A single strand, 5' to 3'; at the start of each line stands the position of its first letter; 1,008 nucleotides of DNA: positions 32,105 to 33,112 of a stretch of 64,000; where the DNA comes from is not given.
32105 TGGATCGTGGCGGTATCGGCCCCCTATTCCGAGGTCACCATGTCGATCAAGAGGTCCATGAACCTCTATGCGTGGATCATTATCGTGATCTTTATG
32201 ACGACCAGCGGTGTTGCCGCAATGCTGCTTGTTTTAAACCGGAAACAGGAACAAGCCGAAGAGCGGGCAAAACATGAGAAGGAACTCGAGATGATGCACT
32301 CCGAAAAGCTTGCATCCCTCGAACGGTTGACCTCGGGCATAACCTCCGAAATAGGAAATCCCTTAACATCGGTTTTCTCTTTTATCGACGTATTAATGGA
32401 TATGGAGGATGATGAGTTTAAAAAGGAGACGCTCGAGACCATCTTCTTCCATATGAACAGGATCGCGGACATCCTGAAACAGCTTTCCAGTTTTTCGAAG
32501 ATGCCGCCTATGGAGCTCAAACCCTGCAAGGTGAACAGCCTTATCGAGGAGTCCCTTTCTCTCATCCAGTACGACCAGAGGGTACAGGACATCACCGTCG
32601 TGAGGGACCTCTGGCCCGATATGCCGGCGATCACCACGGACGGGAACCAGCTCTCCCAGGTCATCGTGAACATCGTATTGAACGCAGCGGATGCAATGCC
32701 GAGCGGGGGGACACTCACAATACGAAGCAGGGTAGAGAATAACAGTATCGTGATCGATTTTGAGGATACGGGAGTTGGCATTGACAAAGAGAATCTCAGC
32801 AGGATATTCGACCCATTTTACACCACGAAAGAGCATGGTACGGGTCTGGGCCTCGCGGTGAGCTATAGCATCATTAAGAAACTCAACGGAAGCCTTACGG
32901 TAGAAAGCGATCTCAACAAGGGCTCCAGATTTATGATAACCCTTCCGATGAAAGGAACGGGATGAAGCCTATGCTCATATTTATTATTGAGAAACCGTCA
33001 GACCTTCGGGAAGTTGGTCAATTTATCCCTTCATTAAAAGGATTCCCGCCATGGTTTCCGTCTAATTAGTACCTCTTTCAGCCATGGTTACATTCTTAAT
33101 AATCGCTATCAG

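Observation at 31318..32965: Sensor kinase-like protein with a periplasmic CXXCH heme-c motif and Ser at the expected phospho-acceptor His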

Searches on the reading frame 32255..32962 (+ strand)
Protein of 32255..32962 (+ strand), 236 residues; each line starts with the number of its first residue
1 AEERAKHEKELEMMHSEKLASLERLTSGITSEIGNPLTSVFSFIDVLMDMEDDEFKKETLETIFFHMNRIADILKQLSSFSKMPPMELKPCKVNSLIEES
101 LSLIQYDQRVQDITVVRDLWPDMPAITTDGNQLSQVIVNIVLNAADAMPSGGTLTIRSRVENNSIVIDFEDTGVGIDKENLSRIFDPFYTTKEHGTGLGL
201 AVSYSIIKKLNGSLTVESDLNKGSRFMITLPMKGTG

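Call 47: search_solved_structures(query=window:32255-32962:+, max_evalue=1e-10, show_alignments=4)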
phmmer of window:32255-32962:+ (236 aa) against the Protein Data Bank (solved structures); distinct sequences matched with E-value up to 1e-10: 38.
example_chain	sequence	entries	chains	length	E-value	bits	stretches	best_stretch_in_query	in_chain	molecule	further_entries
3d36_A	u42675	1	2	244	3.2e-31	111.9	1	14-233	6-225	Sporulation kinase B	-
9jfj_A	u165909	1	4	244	7.9e-31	110.6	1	9-233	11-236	Sensor histidine kinase ZraS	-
5idj_A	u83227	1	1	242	7.5e-24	87.8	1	15-232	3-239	Histidine kinase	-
3a0r_A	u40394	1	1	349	2.9e-22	82.6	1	6-231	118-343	Sensor protein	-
5c93_A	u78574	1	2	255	2e-21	79.9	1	23-232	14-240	Histidine kinase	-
4u7n_A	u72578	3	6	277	2.4e-21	79.7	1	23-232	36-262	Histidine protein kinase sensor protein | Histidine kinase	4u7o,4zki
4i5s_A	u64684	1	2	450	8.2e-21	77.9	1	25-233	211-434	Putative histidine kinase CovS; VicK-like protein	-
4gcz_A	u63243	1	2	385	1.4e-20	77.1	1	7-232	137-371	Blue-light photoreceptor, Sensor protein fixL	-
8a3u_A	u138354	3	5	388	1.4e-20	77.1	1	7-232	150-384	Putative Sensory box protein,Sensor protein FixL | Putative Sensory box protein,Putative Sensory box protein,Sensor protein FixL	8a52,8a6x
8a7f_A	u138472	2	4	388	1.4e-20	77.1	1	7-232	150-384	Putative Sensory box protein,Sensor protein FixL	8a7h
8vc9_A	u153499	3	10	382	1.7e-18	70.3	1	3-232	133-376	Leptospira virulence regulator B (LvrB) | histidine kinase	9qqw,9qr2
7z8n_A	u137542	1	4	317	4.1e-18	69.1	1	24-232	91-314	Histidine kinase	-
5idm_A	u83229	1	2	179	4.5e-18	68.9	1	110-232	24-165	Cell cycle histidine kinase CckA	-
6rh7_A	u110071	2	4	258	2.2e-17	66.7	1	7-233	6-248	Sensor histidine kinase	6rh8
4jas_A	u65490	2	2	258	2.2e-17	66.7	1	7-233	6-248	Histidine kinase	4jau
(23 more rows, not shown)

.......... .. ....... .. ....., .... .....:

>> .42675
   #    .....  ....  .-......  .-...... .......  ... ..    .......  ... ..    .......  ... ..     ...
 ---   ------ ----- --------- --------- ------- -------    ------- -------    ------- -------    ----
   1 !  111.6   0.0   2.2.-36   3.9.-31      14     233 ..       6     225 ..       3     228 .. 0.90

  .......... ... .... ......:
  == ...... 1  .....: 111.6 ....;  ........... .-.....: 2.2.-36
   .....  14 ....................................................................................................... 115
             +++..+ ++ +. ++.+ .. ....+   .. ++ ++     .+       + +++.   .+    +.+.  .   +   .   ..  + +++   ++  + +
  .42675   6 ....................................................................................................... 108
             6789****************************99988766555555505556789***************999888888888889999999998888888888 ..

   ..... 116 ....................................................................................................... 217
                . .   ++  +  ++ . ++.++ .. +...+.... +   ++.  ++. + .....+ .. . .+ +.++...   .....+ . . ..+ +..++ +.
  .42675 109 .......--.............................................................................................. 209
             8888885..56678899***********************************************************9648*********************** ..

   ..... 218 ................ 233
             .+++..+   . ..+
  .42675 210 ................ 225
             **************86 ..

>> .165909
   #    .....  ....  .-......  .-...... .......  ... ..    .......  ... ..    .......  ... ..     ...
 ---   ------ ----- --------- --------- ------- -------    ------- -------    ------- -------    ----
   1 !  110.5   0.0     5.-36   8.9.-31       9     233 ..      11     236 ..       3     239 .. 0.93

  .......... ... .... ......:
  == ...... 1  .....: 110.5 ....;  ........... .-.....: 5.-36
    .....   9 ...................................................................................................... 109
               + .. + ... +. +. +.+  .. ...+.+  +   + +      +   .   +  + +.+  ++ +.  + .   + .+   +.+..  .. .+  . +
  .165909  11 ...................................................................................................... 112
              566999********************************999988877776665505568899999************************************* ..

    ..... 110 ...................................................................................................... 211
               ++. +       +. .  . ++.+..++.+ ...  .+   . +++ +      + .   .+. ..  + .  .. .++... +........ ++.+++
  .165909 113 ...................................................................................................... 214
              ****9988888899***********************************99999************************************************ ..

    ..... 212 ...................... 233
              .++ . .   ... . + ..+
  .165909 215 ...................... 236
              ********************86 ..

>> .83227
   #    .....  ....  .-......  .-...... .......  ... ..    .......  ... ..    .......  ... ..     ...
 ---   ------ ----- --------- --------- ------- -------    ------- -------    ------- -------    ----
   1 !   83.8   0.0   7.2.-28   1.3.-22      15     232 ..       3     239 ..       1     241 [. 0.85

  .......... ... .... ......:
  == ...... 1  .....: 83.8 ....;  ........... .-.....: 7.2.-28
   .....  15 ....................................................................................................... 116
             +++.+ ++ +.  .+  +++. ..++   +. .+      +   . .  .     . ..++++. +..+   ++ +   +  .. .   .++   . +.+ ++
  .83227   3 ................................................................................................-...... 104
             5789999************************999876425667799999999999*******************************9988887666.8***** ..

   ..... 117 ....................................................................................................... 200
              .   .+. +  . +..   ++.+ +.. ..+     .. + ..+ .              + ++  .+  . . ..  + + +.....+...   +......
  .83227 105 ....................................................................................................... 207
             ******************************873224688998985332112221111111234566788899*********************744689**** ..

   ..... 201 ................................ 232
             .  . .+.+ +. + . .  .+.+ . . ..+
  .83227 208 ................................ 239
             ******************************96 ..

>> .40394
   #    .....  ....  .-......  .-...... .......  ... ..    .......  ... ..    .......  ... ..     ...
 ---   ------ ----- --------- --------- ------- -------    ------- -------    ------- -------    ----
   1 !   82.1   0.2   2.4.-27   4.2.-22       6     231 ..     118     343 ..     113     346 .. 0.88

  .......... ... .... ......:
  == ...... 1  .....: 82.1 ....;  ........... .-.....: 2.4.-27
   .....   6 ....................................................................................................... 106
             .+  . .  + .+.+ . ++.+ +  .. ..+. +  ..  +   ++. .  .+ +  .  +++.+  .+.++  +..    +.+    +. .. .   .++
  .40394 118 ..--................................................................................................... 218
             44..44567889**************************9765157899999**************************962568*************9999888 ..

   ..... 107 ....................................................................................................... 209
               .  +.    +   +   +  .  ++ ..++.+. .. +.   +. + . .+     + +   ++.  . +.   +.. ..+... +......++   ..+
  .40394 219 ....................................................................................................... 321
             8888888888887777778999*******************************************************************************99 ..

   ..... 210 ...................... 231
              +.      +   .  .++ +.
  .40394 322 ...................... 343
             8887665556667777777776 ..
